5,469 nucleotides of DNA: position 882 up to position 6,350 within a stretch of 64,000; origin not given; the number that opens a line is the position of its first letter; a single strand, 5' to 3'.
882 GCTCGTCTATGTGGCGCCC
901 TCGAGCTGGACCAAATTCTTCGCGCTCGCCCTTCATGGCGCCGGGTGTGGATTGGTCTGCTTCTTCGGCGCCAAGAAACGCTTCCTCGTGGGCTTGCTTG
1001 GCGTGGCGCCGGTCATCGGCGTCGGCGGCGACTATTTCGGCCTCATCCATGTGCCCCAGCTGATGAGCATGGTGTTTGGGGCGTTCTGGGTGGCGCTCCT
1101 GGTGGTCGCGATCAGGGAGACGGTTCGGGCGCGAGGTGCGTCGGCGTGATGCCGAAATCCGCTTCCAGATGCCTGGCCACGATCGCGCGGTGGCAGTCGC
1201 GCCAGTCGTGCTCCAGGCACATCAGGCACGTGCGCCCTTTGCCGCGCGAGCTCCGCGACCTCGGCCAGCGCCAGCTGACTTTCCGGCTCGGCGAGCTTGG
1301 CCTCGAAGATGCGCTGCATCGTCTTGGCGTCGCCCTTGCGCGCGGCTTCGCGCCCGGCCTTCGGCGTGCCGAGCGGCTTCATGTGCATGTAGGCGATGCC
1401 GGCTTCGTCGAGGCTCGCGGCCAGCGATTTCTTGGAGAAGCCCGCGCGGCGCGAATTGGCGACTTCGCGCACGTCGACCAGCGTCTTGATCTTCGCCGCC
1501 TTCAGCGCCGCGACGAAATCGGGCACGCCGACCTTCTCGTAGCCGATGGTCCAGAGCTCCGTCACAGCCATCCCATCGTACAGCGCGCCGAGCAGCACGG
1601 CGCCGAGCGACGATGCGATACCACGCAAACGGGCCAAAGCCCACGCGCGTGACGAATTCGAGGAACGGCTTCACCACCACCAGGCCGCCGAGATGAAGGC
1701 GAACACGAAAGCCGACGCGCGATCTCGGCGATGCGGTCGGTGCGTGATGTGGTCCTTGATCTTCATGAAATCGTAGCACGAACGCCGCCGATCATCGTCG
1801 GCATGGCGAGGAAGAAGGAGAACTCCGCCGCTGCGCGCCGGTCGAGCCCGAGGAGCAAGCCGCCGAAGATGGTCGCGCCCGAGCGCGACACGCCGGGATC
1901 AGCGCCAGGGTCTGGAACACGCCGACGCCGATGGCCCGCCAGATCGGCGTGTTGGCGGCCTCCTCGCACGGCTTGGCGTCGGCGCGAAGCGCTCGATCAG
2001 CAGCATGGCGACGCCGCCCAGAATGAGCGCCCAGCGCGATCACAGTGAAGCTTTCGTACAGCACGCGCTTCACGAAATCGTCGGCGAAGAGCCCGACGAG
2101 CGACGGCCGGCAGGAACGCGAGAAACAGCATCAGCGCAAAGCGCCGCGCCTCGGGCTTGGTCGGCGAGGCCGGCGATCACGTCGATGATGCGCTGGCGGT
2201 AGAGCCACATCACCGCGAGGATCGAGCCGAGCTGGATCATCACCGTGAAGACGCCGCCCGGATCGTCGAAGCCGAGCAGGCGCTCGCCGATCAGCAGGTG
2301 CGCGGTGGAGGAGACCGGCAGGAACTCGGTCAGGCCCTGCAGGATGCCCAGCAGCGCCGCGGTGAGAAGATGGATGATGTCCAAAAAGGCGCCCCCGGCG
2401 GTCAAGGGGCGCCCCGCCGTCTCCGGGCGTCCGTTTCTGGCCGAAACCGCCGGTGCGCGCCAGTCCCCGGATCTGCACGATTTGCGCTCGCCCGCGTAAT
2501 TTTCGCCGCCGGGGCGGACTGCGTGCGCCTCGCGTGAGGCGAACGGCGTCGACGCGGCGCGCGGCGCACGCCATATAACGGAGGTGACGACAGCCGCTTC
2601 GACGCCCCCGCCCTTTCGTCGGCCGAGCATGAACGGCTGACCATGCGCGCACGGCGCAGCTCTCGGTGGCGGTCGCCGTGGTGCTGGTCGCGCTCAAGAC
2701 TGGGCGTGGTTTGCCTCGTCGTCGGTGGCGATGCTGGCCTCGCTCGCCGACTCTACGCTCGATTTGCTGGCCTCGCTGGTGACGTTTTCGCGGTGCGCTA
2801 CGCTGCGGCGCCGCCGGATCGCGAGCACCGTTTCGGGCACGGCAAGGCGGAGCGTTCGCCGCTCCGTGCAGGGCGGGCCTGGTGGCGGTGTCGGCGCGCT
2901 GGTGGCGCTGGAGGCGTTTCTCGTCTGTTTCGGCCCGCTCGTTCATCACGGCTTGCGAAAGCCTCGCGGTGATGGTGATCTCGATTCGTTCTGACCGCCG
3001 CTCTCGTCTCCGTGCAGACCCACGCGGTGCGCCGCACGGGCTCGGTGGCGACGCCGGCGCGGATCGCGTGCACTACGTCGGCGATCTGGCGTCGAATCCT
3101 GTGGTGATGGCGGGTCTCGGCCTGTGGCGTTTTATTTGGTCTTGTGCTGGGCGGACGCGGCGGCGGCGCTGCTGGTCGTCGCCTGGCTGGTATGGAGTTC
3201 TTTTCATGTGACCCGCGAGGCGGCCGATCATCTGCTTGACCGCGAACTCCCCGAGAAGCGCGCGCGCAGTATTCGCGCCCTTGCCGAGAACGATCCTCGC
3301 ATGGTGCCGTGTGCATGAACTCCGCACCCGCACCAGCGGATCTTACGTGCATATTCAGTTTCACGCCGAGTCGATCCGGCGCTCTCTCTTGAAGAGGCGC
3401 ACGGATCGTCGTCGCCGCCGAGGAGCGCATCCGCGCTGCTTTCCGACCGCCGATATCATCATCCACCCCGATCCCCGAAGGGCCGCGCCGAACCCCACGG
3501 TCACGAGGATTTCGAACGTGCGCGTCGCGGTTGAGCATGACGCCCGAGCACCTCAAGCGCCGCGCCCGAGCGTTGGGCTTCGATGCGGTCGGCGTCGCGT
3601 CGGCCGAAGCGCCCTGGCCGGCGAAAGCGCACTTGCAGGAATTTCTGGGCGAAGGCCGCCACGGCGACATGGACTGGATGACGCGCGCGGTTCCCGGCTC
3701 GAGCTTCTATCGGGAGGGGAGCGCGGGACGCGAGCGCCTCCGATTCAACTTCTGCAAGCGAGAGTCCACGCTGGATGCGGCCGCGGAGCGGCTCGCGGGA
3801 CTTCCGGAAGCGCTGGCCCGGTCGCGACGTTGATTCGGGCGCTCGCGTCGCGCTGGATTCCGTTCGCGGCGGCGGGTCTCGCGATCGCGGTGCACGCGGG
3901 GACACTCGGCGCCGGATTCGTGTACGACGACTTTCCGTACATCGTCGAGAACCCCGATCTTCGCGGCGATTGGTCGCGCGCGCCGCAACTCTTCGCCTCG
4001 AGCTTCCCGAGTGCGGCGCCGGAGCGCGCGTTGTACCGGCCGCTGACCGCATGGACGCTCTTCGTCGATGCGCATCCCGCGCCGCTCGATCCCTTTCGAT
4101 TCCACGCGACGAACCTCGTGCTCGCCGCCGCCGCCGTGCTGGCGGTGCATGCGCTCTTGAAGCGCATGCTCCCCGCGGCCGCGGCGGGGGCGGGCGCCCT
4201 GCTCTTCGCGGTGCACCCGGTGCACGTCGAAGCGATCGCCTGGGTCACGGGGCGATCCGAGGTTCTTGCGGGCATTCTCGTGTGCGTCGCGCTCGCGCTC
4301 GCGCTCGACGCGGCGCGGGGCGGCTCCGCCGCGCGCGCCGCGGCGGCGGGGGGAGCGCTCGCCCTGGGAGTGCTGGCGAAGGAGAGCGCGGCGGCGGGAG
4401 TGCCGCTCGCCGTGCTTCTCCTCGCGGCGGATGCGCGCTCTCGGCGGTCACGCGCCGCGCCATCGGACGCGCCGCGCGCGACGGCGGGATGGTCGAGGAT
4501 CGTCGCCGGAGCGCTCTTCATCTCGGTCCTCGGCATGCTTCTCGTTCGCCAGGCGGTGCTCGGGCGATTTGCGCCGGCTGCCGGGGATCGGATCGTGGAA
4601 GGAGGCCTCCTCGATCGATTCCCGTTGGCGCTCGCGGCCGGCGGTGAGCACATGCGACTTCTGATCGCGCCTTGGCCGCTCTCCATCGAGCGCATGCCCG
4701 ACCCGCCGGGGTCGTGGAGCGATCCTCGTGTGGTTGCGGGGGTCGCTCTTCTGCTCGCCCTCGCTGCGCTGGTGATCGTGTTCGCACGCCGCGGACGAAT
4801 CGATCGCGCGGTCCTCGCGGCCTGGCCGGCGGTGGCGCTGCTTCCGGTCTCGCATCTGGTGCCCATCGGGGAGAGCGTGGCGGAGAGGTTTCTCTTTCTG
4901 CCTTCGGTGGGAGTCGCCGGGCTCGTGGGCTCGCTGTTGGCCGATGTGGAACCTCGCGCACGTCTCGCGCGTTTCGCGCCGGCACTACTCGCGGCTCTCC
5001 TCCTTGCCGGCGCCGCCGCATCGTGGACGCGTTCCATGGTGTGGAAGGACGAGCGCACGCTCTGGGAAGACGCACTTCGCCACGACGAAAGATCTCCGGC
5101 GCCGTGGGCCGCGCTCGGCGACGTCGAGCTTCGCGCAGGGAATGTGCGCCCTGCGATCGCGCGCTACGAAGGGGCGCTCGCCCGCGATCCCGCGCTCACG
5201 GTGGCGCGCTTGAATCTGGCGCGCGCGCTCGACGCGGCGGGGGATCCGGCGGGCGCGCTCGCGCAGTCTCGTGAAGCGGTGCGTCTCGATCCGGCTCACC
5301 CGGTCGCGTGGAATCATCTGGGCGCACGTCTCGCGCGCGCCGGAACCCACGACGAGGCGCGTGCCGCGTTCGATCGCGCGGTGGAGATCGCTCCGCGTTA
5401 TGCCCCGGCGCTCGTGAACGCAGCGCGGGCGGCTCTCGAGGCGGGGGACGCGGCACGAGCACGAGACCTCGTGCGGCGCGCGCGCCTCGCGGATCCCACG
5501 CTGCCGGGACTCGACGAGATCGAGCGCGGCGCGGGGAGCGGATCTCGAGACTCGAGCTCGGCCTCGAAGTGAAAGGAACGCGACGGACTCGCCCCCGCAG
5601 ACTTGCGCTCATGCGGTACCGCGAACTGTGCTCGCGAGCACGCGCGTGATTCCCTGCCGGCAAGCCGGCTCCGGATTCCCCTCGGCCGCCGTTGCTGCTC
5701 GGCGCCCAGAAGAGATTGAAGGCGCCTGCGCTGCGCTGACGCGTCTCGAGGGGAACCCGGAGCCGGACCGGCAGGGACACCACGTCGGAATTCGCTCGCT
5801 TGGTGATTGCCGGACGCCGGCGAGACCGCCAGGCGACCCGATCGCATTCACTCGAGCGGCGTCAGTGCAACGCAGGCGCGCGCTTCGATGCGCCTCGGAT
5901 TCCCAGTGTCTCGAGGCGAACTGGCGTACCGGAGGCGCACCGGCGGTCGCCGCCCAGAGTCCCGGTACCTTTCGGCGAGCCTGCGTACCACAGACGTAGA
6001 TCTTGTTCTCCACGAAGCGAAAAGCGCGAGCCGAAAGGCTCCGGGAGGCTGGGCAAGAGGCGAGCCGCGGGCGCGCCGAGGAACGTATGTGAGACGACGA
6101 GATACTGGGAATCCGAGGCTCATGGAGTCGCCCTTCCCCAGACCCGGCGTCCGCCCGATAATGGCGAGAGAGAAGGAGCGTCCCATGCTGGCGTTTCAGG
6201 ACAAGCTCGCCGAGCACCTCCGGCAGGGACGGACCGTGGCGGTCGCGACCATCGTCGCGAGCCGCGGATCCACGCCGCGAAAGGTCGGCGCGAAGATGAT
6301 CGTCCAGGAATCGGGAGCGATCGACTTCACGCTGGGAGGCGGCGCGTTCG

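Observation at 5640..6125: Two inverted copies of a ~230-bp MITE-like element bounded by 25-bp terminal inverted repeats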

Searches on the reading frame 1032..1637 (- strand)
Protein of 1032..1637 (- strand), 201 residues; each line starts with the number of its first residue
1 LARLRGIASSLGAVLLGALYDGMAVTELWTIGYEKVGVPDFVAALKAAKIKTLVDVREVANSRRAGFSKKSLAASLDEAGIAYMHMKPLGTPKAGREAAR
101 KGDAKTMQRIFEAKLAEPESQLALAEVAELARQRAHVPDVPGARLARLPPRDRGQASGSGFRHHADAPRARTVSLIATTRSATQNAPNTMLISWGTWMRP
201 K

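Call 80: search_protein_families(library=pfam, proteins=[window:1032-1637:-], max_evalue=0.00001)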
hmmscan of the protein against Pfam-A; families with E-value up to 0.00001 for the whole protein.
window:1032-1637:- (201 aa): 1 family
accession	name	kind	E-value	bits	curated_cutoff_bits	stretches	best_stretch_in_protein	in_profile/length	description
PF04343.18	DUF488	-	5.1e-20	72.8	22.2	1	40-134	4-99/121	Domain of unknown function DUF488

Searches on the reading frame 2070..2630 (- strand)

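Call 80: search_protein_families(library=pfam, proteins=[window:2070-2630:-], max_evalue=0.00001)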
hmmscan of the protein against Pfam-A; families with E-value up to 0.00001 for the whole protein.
window:2070-2630:- (186 aa): 1 family
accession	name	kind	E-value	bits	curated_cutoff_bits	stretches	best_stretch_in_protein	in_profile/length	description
PF02673.24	BacA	-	1.6e-22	80.9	33.4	1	91-161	1-74/257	Bacitracin resistance protein BacA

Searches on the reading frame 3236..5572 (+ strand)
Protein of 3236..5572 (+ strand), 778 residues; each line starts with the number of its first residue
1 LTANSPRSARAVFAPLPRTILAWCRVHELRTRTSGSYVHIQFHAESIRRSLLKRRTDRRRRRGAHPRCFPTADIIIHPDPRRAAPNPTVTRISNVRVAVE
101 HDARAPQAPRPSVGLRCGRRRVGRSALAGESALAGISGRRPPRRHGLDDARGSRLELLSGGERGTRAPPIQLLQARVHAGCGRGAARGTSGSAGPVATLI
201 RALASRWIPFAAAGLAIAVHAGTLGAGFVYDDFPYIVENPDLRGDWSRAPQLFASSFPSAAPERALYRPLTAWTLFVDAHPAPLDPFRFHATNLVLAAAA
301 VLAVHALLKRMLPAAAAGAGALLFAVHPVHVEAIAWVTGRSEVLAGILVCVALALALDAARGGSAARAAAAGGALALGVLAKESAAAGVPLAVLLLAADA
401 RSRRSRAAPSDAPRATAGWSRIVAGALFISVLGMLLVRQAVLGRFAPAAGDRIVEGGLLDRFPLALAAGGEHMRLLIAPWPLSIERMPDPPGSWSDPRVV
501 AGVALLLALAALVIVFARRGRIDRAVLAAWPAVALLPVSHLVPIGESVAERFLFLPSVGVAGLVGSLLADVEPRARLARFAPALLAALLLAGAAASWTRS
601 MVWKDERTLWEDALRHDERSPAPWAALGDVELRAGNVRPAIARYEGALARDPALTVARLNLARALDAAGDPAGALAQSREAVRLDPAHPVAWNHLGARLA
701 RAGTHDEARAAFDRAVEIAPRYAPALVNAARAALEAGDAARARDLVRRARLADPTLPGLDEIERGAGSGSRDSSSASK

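Call 15: search_protein_families(library=pfam, proteins=[window:3236-5572:+])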
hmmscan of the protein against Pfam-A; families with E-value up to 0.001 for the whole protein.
window:3236-5572:+ (778 aa): 10 families
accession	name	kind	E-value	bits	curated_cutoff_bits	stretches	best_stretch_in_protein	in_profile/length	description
PF13428.12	TPR_14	-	1.3e-11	44.4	23.5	2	689-731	1-43/44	Tetratricopeptide repeat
PF13431.12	TPR_17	-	2.7e-11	43.3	24.4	0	711-743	1-33/34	Tetratricopeptide repeat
PF07719.23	TPR_2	-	3.4e-11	42.8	27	0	691-721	3-33/34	Tetratricopeptide repeat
PF13432.12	TPR_16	-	7.8e-10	39.5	32.7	2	659-722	1-64/65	Tetratricopeptide repeat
PF14559.12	TPR_19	-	1e-09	39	25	2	700-754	2-56/68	Tetratricopeptide repeat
PF13424.12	TPR_12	-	3.2e-08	34.1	30.1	1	691-749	5-71/77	Tetratricopeptide repeat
PF23914.1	TPR_CcmH_CycH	-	3.2e-08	34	42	0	679-749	40-113/158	Cytochrome c-type biogenesis protein H TPR domain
PF13181.12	TPR_8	-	2.3e-05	24.6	25.7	0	692-721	4-33/34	Tetratricopeptide repeat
PF13414.12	TPR_11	-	5.1e-05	23.3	26.8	0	669-697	8-36/42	TPR repeat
PF13231.12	PMT_2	-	0.00065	20.4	26.1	1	294-402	29-137/160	Dolichyl-phosphate-mannose-protein mannosyltransferase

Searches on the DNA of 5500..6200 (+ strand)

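Call 50: search_rna_families(source=window, start=5500, end=6200, threshold=evalue, max_evalue=1)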
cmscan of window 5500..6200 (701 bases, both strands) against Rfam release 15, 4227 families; matches with E-value up to 1: 0.
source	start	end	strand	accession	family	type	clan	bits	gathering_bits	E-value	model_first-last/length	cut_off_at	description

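Call 57: search_dna_similar(query=window:5888-6121:+, collection=plasmids, mode=distant, max_evalue=0.01)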
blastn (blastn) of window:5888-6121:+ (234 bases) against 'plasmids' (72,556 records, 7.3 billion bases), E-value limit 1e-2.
No match.

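Call 85: search_dna_similar(query=window:5620-6125:+, collection=ecoli_genomes, mode=distant, max_evalue=0.001, max_rows=5)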
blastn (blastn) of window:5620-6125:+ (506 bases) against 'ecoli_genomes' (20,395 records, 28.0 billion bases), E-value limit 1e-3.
No match.

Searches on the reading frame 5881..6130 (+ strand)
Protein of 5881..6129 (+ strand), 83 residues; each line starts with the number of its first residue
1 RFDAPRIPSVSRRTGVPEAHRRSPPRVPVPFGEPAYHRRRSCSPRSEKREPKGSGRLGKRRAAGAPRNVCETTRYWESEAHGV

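Call 47: find_homologous_proteins(query=window:5881-6129:+, max_evalue=0.001)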
Query window:5881-6129:+: 1 candidates shared short words with the query, none scored E <= 0.001.

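Call 58: search_protein_representatives(protein=window:5882-6130:+)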
Query: 83 residues. Proteins with E-value up to 0.001 (for the whole library): 7; up to 1e-10: 4; up to 1e-30: 0. The best 7 are listed.
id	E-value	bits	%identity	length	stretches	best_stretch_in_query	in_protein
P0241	1.6e-25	105.0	79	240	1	5-76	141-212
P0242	1.4e-24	102.0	72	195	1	4-79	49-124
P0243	7.7e-20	86.9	72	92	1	10-73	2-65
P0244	3.3e-11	59.5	60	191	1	10-77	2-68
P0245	1.9e-06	44.3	56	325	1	5-62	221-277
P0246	2.1e-06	44.1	66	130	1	8-48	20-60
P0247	5.2e-04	36.6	77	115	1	5-35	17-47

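Call 60: find_encoding_contigs(protein=P0241, flank=10000, max_places=5)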
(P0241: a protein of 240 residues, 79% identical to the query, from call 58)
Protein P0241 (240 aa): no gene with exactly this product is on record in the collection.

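Call 61: list_cluster_members(proteins=[P0241, P0242, P0243, P0244, P0245, P0246, P0247, P0001, P0002])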
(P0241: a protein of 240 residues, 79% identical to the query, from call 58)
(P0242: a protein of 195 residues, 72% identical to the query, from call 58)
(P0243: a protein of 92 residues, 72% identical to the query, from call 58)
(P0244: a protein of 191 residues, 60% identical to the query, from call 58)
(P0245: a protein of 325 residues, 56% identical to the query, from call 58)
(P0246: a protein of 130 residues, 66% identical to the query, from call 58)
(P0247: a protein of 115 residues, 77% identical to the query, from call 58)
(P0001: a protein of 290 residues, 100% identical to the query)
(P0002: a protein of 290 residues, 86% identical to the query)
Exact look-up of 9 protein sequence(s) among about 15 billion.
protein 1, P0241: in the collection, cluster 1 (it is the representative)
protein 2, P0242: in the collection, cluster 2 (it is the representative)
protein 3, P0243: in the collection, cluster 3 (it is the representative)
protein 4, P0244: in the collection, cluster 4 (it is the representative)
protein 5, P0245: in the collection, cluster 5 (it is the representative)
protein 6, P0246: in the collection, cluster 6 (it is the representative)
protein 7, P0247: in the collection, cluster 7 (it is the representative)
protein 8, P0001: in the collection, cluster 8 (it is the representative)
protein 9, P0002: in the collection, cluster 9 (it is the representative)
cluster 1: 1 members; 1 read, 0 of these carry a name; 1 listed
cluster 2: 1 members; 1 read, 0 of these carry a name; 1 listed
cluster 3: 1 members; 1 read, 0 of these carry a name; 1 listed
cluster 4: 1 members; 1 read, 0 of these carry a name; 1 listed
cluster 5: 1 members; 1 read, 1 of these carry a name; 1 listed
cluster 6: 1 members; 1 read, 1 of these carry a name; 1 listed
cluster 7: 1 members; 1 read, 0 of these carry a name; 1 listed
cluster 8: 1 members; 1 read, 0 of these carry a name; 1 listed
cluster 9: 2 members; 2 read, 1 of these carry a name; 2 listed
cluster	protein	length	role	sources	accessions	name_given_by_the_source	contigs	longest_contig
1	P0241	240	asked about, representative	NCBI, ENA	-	-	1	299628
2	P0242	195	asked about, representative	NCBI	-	-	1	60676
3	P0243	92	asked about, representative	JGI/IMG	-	-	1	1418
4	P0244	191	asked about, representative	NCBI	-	-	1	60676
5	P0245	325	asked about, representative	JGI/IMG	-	hypothetical protein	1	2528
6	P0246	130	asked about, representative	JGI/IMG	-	hypothetical protein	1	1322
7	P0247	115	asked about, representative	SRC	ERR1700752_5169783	-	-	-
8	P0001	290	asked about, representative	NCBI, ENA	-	-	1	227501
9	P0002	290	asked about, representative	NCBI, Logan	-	-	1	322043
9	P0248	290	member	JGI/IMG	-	xanthine dehydrogenase accessory factor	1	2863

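Call 62: find_encoding_contigs(protein=P0242, flank=10000, max_places=5)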
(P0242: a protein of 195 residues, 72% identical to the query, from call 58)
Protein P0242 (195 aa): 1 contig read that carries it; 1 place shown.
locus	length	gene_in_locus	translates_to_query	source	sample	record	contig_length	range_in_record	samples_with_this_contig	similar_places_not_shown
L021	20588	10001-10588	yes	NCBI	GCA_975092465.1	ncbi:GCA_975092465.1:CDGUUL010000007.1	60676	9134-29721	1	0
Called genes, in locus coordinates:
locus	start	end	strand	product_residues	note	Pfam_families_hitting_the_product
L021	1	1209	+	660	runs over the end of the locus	-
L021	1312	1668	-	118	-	PF05154:TM2 (weak)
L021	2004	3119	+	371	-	PF00988:CPSase_sm_chain, PF00117:GATase, PF07722:Peptidase_C26 (faint)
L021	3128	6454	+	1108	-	PF25596:CPSase_L_D1, PF02222:ATP-grasp (faint), PF02786:CPSase_L_D2, PF07478:Dala_Dala_lig_C, PF02787:CPSase_L_D3, PF25596:CPSase_L_D1, PF02786:CPSase_L_D2, PF02142:MGS, +3 more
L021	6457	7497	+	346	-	PF01073:3Beta_HSD, PF01370:Epimerase, PF02719:Polysacc_synt_2, PF04321:RmlD_sub_bind, PF13460:NAD_binding_10, PF16363:GDP_Man_Dehyd, PF07993:NAD_binding_4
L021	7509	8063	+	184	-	PF07219:HemY_N (faint), PF13432:TPR_16 (faint), PF14559:TPR_19 (faint), PF07719:TPR_2 (faint), PF13428:TPR_14 (faint), PF13414:TPR_11 (faint)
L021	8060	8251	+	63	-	PF14255:Zn_ribbon_21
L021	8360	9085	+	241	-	-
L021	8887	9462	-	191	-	-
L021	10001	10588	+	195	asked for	-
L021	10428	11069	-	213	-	-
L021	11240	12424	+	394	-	PF00085:Thioredoxin, PF13098:Thioredoxin_2, PF13899:Thioredoxin_7, PF07719:TPR_2 (faint)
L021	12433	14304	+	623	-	PF00330:Aconitase, PF00694:Aconitase_C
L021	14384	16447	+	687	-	PF00456:Transketolase_N, PF02779:Transket_pyr, PF02780:Transketolase_C (faint), PF22613:Transketolase_C_1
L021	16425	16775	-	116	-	PF01740:STAS, PF13466:STAS_2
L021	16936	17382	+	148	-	PF13581:HATPase_c_2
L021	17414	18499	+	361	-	PF01916:DS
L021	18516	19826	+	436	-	-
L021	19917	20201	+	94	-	-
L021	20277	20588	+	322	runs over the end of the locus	-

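Call 68: find_encoding_contigs(protein=P0245, flank=10000, max_places=5)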
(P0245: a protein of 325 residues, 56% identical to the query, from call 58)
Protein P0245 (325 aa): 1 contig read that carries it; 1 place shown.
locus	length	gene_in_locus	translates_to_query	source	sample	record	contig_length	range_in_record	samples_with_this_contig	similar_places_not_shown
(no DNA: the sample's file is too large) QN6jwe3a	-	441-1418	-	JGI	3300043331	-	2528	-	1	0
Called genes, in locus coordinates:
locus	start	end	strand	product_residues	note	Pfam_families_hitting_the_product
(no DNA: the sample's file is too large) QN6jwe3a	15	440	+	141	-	-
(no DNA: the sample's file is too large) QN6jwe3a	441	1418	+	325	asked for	-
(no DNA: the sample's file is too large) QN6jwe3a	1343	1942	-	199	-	-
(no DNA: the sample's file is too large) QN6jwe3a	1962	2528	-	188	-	?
